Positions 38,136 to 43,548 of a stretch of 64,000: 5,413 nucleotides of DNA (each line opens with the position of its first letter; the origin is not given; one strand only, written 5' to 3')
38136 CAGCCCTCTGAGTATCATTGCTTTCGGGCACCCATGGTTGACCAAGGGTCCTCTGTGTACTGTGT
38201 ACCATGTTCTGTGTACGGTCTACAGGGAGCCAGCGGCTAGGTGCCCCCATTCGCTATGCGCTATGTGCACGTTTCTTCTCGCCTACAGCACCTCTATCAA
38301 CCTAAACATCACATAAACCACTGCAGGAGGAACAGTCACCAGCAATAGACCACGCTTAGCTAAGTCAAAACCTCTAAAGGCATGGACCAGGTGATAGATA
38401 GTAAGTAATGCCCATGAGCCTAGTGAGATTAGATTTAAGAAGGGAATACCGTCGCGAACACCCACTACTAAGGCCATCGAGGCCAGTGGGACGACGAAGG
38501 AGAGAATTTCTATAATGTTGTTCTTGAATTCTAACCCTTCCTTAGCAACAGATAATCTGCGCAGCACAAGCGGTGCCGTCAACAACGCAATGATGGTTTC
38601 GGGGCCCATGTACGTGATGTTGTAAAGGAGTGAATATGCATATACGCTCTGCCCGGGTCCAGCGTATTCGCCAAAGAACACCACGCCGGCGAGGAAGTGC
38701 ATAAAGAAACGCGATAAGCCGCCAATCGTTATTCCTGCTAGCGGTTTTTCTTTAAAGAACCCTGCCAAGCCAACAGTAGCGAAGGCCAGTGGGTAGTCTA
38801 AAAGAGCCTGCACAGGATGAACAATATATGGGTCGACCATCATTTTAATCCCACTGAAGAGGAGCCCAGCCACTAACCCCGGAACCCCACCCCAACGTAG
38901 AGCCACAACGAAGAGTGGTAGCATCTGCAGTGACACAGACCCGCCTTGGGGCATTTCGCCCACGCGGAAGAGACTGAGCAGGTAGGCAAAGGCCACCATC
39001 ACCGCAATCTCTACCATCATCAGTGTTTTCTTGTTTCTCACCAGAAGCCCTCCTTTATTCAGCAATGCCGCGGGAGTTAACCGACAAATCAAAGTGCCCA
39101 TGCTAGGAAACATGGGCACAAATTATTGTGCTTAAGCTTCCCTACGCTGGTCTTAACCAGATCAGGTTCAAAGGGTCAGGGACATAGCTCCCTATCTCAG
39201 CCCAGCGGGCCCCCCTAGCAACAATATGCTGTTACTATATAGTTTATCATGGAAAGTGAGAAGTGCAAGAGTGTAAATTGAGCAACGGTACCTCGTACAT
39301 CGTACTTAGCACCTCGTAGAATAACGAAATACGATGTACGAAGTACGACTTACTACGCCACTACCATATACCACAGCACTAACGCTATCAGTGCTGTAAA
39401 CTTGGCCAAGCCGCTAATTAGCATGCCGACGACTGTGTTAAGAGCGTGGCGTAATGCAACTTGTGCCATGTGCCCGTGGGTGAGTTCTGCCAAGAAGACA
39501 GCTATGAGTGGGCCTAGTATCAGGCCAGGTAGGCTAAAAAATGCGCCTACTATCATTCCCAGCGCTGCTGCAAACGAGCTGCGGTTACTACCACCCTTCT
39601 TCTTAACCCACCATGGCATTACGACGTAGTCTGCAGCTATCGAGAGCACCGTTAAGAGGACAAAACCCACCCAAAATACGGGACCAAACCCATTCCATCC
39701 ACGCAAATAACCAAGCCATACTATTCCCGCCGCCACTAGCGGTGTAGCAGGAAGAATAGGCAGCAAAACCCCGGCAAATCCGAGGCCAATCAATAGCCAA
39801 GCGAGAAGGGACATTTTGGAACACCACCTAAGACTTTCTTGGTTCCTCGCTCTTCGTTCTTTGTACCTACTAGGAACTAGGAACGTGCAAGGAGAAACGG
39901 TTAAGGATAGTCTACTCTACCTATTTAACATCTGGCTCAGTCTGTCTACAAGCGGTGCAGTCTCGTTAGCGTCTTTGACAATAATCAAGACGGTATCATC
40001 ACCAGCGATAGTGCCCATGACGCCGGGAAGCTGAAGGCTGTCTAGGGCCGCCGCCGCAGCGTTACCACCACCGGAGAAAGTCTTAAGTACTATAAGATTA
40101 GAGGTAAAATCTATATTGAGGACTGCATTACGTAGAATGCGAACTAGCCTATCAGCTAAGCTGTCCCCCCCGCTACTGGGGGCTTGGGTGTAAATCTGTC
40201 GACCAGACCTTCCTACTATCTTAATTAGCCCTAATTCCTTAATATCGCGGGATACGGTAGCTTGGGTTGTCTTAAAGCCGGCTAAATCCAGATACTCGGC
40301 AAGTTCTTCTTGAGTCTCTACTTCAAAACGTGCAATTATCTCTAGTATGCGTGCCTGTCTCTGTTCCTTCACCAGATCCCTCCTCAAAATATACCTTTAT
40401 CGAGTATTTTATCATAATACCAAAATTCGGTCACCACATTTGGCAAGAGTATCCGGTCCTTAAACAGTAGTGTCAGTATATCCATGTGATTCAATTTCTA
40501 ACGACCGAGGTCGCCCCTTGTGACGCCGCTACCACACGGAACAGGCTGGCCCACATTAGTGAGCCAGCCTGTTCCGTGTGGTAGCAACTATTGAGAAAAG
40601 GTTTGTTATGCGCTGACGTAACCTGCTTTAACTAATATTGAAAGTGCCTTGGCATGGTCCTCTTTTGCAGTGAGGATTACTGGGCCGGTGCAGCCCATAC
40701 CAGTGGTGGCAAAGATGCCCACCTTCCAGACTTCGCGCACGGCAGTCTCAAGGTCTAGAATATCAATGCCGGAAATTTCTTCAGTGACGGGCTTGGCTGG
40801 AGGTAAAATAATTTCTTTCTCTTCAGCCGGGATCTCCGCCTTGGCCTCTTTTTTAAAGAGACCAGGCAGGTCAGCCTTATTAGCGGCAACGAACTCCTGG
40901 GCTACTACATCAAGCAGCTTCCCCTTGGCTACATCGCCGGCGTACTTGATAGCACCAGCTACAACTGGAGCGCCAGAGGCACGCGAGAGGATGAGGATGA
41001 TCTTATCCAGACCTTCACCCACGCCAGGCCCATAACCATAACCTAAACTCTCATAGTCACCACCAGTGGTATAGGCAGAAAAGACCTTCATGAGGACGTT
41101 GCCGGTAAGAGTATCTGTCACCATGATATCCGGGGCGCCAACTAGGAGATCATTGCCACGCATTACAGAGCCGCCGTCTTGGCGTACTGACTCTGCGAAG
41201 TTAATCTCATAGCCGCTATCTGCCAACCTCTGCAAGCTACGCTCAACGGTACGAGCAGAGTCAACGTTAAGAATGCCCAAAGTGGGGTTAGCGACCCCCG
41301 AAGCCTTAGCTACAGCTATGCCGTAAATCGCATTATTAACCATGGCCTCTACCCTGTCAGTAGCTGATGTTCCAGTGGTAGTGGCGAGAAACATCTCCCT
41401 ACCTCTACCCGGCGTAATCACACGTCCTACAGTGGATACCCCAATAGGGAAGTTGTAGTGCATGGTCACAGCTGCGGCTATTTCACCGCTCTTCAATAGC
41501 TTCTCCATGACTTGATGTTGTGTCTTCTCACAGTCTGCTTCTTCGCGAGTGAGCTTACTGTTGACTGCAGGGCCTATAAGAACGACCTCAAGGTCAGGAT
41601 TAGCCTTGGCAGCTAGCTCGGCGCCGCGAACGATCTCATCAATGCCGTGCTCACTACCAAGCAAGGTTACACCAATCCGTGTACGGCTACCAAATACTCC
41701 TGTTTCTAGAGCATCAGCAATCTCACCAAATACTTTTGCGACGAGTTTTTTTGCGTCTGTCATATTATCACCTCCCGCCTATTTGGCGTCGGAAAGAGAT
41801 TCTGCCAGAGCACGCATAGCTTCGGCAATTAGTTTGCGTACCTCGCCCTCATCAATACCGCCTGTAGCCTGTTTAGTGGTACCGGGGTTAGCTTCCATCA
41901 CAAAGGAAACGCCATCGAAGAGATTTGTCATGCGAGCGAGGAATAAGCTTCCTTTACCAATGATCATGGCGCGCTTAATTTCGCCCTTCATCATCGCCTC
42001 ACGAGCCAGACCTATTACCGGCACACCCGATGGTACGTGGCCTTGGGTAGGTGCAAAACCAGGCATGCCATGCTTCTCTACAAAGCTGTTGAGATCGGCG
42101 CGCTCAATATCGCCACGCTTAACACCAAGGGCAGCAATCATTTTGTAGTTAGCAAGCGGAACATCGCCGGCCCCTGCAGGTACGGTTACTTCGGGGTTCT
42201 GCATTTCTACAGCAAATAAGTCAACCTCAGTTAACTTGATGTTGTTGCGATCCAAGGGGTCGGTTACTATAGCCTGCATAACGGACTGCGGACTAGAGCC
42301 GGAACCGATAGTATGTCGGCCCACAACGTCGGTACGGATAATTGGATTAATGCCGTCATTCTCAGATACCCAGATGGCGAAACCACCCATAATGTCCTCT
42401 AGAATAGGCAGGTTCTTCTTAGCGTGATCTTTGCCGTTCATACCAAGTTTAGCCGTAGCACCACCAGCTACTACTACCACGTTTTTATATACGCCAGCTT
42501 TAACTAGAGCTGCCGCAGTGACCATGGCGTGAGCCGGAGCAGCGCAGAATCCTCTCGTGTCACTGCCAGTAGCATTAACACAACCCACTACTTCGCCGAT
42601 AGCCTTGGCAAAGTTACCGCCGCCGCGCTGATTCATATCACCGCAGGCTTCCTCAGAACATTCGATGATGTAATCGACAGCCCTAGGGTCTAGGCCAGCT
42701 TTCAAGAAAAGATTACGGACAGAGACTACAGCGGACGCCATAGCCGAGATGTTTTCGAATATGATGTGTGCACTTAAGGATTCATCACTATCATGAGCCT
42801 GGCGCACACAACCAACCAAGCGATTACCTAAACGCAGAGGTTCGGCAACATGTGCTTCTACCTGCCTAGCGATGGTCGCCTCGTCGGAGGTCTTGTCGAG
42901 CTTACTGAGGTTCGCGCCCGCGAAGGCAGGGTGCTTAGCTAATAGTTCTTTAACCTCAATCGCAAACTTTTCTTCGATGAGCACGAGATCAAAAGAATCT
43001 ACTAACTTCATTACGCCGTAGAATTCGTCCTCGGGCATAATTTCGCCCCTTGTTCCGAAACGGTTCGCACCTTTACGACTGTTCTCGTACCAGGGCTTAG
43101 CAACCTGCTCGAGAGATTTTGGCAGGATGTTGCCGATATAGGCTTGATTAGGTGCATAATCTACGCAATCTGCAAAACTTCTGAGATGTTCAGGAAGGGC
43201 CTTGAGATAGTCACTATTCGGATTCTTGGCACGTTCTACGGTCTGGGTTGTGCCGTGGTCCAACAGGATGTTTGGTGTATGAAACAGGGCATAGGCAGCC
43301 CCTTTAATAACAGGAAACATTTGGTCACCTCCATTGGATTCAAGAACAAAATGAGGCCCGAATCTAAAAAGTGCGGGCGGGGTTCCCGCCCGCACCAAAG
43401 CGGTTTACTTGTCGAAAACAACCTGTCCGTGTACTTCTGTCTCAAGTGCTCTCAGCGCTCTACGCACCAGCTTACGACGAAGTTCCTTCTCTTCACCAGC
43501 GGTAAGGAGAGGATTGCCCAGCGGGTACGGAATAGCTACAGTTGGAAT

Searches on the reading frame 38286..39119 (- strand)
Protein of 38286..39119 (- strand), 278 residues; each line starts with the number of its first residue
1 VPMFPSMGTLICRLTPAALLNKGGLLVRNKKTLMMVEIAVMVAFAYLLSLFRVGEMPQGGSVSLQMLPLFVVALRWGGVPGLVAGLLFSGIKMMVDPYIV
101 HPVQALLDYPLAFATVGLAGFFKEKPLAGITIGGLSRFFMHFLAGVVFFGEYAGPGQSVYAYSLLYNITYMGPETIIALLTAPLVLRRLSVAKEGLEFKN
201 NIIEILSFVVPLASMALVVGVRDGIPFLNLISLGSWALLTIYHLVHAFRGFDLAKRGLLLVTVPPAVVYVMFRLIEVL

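Call 36: search_protein_families(library=pfam, proteins=[window:38286-39119:-], max_evalue=0.001)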
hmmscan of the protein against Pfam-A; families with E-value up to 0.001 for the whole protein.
window:38286-39119:- (278 aa): 2 families
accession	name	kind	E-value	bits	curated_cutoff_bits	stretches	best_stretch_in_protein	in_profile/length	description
PF09515.15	Thia_YuaJ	-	1.6e-46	159.1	25.8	1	35-187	1-170/177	Thiamine transporter protein (Thia_YuaJ)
PF07155.17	ECF-ribofla_trS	-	1.8e-05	25.2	26.7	1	31-180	3-165/172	ECF-type riboflavin transporter, S component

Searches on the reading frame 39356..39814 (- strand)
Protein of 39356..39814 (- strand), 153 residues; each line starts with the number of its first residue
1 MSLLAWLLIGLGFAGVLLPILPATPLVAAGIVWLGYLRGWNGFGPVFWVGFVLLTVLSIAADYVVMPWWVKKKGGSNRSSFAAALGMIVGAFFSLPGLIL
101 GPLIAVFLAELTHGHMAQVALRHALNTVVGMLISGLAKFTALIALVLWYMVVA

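Call 36: search_protein_families(library=pfam, proteins=[window:39356-39814:-], max_evalue=0.001)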
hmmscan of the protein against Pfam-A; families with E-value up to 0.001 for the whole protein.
window:39356-39814:- (153 aa): 1 family
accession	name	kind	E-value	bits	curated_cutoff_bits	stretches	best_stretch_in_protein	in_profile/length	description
PF04306.18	DUF456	-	3.3e-28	99.1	29.4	1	17-151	1-137/139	Protein of unknown function (DUF456)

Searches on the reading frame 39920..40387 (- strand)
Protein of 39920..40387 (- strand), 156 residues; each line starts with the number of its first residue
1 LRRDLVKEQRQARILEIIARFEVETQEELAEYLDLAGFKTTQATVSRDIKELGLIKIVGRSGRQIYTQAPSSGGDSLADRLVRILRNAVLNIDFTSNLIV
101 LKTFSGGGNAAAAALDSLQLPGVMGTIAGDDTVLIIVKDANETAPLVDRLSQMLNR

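Call 12: search_protein_families(library=ncbifam, proteins=[window:39920-40387:-], max_evalue=0.001)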
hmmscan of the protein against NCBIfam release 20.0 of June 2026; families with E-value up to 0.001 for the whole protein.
window:39920-40387:- (156 aa): 5 families
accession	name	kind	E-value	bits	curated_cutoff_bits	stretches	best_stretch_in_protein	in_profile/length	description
NF001680.0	PRK00441.1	equivalog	5.5e-49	166.1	184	1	7-155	2-149/150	arginine repressor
NF003281.1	PRK04280.1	equivalog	1.9e-39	135.2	182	1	7-154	2-148/148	transcriptional regulator AhrC/ArgR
TIGR01529.1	argR_whole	equivalog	3.5e-39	134.2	130.45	1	8-154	1-146/146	arginine repressor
NF002880.0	PRK03341.1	equivalog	8e-34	116.7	200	1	6-154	14-167/170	arginine repressor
NF003457.0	PRK05066.1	equivalog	7.3e-16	58.1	194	1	16-155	16-153/156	transcriptional regulator ArgR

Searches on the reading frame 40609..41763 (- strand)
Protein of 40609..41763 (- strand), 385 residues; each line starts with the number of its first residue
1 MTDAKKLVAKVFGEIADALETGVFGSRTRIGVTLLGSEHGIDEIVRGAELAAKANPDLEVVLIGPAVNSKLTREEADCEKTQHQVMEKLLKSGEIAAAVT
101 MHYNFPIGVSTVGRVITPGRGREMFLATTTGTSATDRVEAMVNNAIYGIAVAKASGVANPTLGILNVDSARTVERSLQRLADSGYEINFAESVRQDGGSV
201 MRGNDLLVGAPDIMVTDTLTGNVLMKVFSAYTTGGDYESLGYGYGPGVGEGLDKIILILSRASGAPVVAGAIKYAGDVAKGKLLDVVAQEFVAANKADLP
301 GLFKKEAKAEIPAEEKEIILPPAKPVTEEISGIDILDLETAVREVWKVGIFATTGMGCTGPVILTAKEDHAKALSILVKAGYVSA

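Call 12: search_protein_families(library=ncbifam, proteins=[window:40609-41763:-], max_evalue=0.001)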
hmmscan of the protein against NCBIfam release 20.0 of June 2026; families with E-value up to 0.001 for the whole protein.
window:40609-41763:- (385 aa): 4 families
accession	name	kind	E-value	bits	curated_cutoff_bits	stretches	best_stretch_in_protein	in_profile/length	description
NF040747.1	reduct_C_alpha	equivalog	1.4e-173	577.3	350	1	5-383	2-380/380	glycine/sarcosine/betaine reductase complex component C subunit alpha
TIGR00182.1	plsX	equivalog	1.8e-08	34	243.4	0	136-229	147-237/337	phosphate acyltransferase PlsX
NF010419.0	PRK13845.1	equivalog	0.00031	19.8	729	1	156-228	274-342/440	putative glycerol-3-phosphate acyltransferase PlsX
NF010420.0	PRK13846.1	equivalog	0.00044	19.6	536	1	82-227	94-239/316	phosphate acyltransferase PlsX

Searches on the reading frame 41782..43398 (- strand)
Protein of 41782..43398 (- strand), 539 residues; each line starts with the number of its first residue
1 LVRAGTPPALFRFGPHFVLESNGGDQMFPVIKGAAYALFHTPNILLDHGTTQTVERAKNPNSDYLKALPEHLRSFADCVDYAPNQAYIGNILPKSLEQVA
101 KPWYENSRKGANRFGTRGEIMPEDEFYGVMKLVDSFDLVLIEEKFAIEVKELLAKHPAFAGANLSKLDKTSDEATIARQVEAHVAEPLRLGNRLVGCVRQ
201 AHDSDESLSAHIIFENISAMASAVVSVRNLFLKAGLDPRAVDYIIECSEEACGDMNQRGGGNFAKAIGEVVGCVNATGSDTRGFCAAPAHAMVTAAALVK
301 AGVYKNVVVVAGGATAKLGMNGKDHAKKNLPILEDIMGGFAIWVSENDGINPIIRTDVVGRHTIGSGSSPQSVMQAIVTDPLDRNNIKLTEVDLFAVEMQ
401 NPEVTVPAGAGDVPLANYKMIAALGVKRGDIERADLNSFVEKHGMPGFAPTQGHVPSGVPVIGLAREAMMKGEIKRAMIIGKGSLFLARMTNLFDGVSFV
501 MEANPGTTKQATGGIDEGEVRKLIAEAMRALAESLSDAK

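Call 12: search_protein_families(library=ncbifam, proteins=[window:41782-43398:-], max_evalue=0.001)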
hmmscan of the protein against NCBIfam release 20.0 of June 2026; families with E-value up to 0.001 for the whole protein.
window:41782-43398:- (539 aa): 5 families
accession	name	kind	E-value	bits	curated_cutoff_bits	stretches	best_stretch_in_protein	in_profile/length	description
NF040746.1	reduct_C_beta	equivalog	1.1e-237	789.2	450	1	29-504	1-476/477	glycine/sarcosine/betaine reductase complex component C subunit beta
NF006829.0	PRK09352.1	subfamily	4e-06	26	249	1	221-318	55-147/322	beta-ketoacyl-ACP synthase 3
NF005308.0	PRK06840.1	equivalog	9.4e-05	21.6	315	1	218-317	52-147/339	3-oxoacyl-ACP synthase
NF004715.0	PRK06059.1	equivalog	0.00033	19.8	424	1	222-317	26-117/399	lipid-transfer protein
NF041314.1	Malate_DH_Halo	equivalog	0.00073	18.8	550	0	305-417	72-183/304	malate dehydrogenase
